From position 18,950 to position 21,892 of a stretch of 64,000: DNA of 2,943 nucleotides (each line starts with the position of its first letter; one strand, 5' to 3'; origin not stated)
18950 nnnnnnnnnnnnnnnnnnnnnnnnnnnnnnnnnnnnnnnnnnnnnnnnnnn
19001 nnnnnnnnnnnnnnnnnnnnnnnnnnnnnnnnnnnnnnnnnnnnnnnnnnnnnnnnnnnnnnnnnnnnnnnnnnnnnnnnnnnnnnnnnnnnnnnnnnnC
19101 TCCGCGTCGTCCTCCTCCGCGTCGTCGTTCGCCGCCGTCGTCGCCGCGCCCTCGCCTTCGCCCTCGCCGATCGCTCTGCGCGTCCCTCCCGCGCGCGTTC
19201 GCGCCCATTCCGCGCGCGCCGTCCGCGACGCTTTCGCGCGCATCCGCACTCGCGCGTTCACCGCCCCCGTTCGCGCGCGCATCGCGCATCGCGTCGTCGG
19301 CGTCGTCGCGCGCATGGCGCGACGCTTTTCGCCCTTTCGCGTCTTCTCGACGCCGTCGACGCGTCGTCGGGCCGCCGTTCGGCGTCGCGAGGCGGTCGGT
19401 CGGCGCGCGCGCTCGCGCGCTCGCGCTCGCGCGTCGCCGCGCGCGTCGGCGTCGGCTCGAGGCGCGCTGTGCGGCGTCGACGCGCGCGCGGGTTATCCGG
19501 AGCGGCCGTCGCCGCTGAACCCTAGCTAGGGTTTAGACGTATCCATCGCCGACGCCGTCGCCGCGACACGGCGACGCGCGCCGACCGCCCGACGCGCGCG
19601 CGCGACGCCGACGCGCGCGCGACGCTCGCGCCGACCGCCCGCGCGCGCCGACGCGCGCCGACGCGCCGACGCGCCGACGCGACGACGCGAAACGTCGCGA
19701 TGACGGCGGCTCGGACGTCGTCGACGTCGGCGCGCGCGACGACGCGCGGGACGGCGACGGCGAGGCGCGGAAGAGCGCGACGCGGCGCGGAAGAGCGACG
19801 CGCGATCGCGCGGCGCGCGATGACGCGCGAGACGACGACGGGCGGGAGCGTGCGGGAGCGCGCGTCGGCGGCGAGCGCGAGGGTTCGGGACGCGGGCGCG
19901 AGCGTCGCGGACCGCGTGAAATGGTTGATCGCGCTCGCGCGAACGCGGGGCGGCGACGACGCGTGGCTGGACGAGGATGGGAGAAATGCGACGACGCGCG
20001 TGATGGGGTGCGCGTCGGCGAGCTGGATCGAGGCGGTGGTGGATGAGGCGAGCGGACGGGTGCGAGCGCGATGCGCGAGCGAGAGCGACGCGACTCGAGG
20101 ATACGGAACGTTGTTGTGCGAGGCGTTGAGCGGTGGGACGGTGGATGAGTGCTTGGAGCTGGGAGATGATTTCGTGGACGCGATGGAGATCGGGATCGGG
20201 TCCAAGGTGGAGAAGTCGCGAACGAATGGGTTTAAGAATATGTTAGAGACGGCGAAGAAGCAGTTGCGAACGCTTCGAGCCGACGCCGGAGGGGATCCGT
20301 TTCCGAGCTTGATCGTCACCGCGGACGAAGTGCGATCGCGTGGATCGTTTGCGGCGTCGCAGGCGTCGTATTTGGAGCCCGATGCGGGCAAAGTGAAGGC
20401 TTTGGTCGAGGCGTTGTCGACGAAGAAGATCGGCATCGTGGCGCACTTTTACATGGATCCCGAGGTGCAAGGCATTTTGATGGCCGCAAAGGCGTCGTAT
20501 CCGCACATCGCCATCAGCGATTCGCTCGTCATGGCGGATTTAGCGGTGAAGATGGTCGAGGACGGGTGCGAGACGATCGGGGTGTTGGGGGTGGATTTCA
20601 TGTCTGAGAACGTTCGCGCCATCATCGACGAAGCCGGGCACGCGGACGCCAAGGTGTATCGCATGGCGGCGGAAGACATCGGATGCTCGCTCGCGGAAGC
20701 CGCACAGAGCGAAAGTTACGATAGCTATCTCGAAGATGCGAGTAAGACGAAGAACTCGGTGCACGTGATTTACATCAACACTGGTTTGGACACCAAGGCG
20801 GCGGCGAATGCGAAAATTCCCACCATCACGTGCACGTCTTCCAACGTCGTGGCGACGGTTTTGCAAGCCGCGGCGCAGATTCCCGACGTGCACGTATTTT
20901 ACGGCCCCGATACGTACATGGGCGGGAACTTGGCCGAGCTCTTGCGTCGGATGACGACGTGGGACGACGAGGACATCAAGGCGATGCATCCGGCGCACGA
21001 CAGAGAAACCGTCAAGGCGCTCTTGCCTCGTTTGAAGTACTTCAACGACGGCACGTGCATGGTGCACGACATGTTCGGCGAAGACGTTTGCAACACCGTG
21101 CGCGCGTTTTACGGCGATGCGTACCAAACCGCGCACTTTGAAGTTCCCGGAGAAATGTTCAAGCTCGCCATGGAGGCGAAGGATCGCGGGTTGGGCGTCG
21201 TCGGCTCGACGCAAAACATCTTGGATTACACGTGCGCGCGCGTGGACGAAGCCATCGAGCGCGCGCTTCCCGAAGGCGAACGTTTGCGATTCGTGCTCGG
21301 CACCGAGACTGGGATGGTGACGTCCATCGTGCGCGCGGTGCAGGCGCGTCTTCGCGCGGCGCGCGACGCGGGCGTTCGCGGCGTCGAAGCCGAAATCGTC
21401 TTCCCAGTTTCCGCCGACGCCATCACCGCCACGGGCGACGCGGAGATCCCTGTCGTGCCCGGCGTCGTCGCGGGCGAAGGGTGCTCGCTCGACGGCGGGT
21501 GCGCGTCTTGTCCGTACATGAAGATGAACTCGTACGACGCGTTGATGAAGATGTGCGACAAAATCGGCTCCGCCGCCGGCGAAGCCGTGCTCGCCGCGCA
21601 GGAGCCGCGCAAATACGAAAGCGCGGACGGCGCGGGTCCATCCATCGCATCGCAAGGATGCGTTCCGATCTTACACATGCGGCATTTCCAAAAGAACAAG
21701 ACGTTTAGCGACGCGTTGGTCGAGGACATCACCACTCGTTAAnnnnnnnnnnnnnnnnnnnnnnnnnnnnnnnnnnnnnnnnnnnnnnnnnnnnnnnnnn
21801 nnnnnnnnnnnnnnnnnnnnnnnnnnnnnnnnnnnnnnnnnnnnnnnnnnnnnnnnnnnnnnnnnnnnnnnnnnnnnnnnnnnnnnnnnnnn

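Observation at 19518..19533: Perfect 16-bp palindromic telo-box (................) in the bidirectional promoter of ORANGE and quinolinate synthase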

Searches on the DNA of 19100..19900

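Call 64: search_rna_families(source=window, start=19100, end=19900, threshold=evalue, max_evalue=10)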
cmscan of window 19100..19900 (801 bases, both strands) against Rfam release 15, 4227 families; matches with E-value up to 10: 3.
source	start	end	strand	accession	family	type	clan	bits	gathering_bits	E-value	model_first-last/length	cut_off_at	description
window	19699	19758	-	RF01059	mir-598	Gene; miRNA;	-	17.6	69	1.2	1-80/80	no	mir-598 microRNA precursor family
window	19270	19326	-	RF01531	TB10Cs3H1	Gene; snRNA; snoRNA; HACA-box;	-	16.5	40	2.9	1-62/62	no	Trypanosomatid snoRNA TB10Cs3H1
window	19347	19397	-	RF02836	Bcj14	Gene; sRNA;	-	14.4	59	5.9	1-171/171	no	Burkholderia RNA 14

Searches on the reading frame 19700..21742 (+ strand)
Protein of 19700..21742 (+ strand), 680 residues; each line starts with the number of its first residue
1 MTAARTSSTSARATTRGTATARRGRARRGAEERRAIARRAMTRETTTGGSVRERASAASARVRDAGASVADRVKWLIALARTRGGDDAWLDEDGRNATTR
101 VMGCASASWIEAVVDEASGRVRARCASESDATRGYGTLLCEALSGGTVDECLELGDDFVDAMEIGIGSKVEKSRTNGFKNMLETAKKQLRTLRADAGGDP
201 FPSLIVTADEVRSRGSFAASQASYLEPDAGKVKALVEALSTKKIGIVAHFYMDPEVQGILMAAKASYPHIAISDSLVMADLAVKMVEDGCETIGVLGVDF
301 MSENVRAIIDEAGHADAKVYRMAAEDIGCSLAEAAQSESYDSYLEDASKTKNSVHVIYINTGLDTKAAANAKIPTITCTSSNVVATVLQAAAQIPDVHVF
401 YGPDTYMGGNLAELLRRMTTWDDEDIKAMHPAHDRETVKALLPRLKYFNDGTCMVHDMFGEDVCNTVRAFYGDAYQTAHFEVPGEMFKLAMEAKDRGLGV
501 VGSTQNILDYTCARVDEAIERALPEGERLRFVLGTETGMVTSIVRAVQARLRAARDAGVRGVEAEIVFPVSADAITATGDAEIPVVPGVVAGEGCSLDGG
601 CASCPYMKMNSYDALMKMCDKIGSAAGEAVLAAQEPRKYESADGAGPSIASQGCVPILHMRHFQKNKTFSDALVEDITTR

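Call 6: search_protein_families(library=pfam, proteins=[window:19700-21742:+])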
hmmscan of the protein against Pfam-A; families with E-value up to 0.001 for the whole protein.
window:19700-21742:+ (680 aa): 2 families
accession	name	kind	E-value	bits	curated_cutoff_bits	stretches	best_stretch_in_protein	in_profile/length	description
PF02445.21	NadA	-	1.3e-26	93.9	27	1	238-545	6-237/295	Quinolinate synthetase A protein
PF02657.20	SufE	-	4.3e-16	59.3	27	1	70-187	11-120/121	Fe-S metabolism associated domain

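Call 40: list_cluster_members(proteins=[P0001, P0014, window:19700-21742:+])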
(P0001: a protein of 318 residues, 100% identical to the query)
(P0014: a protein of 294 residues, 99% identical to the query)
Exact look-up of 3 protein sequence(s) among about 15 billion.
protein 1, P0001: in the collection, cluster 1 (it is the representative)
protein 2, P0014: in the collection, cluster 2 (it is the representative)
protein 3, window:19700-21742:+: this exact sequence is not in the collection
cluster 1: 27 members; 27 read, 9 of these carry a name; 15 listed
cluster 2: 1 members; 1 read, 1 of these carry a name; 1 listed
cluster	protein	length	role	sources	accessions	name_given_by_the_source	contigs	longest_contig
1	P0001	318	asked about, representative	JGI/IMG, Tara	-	hypothetical protein | strand:+ start:215 stop:1171 length:957 start_codon:yes stop_codon:yes gene_type:complete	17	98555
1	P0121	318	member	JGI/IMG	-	hypothetical protein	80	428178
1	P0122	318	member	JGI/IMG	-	hypothetical protein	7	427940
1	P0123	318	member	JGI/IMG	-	hypothetical protein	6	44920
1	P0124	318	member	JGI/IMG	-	hypothetical protein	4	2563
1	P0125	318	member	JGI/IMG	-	hypothetical protein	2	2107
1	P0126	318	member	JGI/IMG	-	hypothetical protein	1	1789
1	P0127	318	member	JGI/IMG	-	hypothetical protein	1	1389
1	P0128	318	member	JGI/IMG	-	hypothetical protein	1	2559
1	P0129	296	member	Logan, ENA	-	-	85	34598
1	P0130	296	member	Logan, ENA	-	-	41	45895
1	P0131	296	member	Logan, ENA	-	-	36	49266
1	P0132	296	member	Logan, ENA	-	-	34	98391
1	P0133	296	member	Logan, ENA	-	-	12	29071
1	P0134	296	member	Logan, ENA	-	-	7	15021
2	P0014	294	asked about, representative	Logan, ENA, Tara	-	strand:+ start:32 stop:916 length:885 start_codon:yes stop_codon:yes gene_type:complete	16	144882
